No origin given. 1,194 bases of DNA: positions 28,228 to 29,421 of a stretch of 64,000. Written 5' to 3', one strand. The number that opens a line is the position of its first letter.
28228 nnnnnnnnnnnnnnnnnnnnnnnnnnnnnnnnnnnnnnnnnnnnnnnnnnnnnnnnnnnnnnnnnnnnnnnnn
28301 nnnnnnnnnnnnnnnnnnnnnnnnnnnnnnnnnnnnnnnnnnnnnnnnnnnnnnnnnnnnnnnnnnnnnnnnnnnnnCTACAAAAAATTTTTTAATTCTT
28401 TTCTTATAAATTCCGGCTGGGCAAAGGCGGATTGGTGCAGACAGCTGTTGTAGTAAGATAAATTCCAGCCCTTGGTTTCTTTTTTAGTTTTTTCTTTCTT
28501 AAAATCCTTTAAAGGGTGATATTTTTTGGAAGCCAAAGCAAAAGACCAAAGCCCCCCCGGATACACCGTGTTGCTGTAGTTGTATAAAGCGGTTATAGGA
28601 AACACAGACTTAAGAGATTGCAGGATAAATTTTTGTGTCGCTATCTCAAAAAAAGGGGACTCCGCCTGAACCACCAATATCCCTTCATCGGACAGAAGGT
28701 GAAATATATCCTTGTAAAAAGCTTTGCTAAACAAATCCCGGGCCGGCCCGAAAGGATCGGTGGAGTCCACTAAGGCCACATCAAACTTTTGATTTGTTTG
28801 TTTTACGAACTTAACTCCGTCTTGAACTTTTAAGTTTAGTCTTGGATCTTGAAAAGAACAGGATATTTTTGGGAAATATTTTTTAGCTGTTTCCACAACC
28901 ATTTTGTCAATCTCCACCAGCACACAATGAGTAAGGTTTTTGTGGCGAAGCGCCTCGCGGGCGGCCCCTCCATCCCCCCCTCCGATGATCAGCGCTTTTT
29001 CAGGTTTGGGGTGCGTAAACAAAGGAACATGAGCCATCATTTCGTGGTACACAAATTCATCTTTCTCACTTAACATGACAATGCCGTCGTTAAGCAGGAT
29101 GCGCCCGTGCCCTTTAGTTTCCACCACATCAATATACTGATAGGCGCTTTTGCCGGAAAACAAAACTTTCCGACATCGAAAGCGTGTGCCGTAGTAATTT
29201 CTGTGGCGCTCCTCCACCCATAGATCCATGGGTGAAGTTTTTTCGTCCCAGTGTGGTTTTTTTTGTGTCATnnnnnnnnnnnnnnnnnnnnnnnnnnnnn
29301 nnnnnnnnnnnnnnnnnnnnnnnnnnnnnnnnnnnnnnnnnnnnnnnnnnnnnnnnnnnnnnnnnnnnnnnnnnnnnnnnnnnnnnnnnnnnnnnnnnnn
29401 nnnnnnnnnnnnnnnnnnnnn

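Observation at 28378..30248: Eukaryotic-type S-adenosylmethionine decarboxylase paired with spermidine synthase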

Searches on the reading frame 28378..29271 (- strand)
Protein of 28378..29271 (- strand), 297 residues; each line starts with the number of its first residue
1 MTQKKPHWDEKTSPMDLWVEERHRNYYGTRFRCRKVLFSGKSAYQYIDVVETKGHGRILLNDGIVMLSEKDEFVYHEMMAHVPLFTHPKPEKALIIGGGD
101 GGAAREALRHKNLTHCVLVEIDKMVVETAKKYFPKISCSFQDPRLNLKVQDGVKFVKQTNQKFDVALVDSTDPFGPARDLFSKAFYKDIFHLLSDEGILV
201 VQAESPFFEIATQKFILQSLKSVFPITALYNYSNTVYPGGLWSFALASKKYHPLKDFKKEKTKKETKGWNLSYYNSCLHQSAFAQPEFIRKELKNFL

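Call 3: search_protein_families(library=pfam, proteins=[window:28378-29271:-], max_evalue=0.01)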
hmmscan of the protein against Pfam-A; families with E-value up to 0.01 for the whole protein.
window:28378-29271:- (297 aa): 3 families
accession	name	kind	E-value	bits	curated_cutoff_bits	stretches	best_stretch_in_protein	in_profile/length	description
PF01564.23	Spermine_synth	-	7.5e-62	208.6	22.9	1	72-254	1-181/186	Spermine/spermidine synthase domain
PF17284.7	Spermine_synt_N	-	5.5e-10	39.4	22.1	1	17-69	1-53/53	Spermidine synthase tetramerisation domain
PF05430.17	Methyltransf_30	-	0.0029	17.9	22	1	132-200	20-87/124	S-adenosyl-L-methionine-dependent methyltransferase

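Call 4: search_protein_families(library=ncbifam, proteins=[window:28378-29271:-], max_evalue=0.01)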
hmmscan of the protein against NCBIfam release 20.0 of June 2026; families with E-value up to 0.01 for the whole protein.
window:28378-29271:- (297 aa): 8 families
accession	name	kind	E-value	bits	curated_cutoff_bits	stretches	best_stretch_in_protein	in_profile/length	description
NF002010.0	PRK00811.1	equivalog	1.3e-105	352.8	260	1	15-294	4-285/287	polyamine aminopropyltransferase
TIGR00417.1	speE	equivalog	5.4e-91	304.6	249.55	1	18-288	1-271/271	spermidine synthase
NF002956.0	PRK03612.1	equivalog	1.2e-43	149.4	472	1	34-262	241-475/522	polyamine aminopropyltransferase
NF002435.0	PRK01581.1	equivalog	3.9e-28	98.6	537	1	35-258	98-322/374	polyamine aminopropyltransferase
NF001811.0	PRK00536.1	equivalog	3.7e-19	69.4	352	1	18-295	2-258/262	spermidine synthase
NF003380.0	PRK04457.1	equivalog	7.2e-16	58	304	1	74-205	55-182/265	polyamine aminopropyltransferase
NF037959.1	MFS_SpdSyn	subfamily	2e-09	36.8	40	1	75-264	260-447/480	fused MFS/spermidine synthase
TIGR00095.1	TIGR00095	equivalog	0.0056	16.3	117.5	1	99-206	62-165/194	16S rRNA (guanine(966)-N(2))-methyltransferase RsmD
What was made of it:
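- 28378..29271 (-): speE: bacterial-type spermidine synthase (polyamine aminopropyltransferase), 297 aa. Its ATG overlaps the amd stop codon (ATGA at 29268-29271). NCBIfam NF002010 at 353 bits (cut-off 260) and TIGR00417 at 305 bits (cut-off 250) (call 4).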

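Call 46: search_solved_structures(query=window:28378-29271:-, max_evalue=1e-20, show_alignments=1)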
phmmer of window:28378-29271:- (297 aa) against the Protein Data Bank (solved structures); distinct sequences matched with E-value up to 1e-20: 25.
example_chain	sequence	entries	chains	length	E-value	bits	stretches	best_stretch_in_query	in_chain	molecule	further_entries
1inl_A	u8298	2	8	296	4.6e-77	262.4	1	16-293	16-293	Spermidine synthase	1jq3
1iy9_A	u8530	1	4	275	3.5e-75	256.2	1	16-291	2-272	Spermidine synthase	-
2b2c_A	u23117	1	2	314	5.2e-63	216.2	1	31-293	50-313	spermidine synthase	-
6o64_A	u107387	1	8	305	5.7e-61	209.5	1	6-293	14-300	Spermidine synthase 2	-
6o65_A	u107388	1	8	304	7.7e-61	209.1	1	6-294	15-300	Spermidine synthase 1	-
1xj5_A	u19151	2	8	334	1e-60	208.7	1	6-294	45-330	Spermidine synthase 1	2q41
6o63_A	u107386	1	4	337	1.1e-60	208.6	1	6-294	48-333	Spermidine synthase 1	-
2pwp_A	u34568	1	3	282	1.7e-60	208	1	31-295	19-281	Spermidine synthase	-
2hte_A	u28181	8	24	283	1.7e-60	207.9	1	31-295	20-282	Spermidine synthase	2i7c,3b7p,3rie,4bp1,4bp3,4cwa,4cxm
4uoe_A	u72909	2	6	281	1.7e-60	207.9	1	31-295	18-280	SPERMIDINE SYNTHASE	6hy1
2pss_A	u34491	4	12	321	2.6e-60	207.4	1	31-295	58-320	Spermidine synthase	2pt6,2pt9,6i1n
2o05_A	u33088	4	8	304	1.5e-58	201.6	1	32-294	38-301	Spermidine synthase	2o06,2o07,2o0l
3rw9_A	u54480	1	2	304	1.5e-58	201.6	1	32-294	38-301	Spermidine synthase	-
9q41_A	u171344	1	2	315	1.7e-58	201.4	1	32-294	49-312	Spermidine synthase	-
3bwb_A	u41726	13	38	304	6e-57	196.3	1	18-290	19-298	Spermidine synthase | Spermidine synthase, putative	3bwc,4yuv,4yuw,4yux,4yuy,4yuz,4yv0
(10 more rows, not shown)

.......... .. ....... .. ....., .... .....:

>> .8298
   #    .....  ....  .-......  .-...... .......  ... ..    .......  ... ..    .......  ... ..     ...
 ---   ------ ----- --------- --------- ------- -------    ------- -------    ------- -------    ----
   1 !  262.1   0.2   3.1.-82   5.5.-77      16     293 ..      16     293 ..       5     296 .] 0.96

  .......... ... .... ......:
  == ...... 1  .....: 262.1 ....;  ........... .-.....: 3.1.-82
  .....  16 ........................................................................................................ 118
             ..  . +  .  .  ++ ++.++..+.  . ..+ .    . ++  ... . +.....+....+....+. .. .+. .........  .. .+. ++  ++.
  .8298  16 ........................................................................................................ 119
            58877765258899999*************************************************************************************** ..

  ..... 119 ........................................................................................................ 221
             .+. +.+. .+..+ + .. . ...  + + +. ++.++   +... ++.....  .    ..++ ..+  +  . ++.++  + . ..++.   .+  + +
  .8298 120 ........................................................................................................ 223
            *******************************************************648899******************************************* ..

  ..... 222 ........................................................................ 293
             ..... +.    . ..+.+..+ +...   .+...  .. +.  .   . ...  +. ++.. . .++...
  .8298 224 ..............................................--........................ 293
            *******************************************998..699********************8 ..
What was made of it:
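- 28378..29271 (-): The best solved relatives are T. maritima 1inl (262 bits) and B. subtilis 1iy9 (256 bits), above all eukaryotic spermidine synthases (216 bits or less) (call 46).
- Closest known: Canonical bacterial speED operon with class 1a or 1b SpeD. Same: SpeE is closest to the T. maritima and B. subtilis enzymes (call 46).
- SpeE passes the equivalog cut-offs and is bacterial-type (calls 4, 46).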
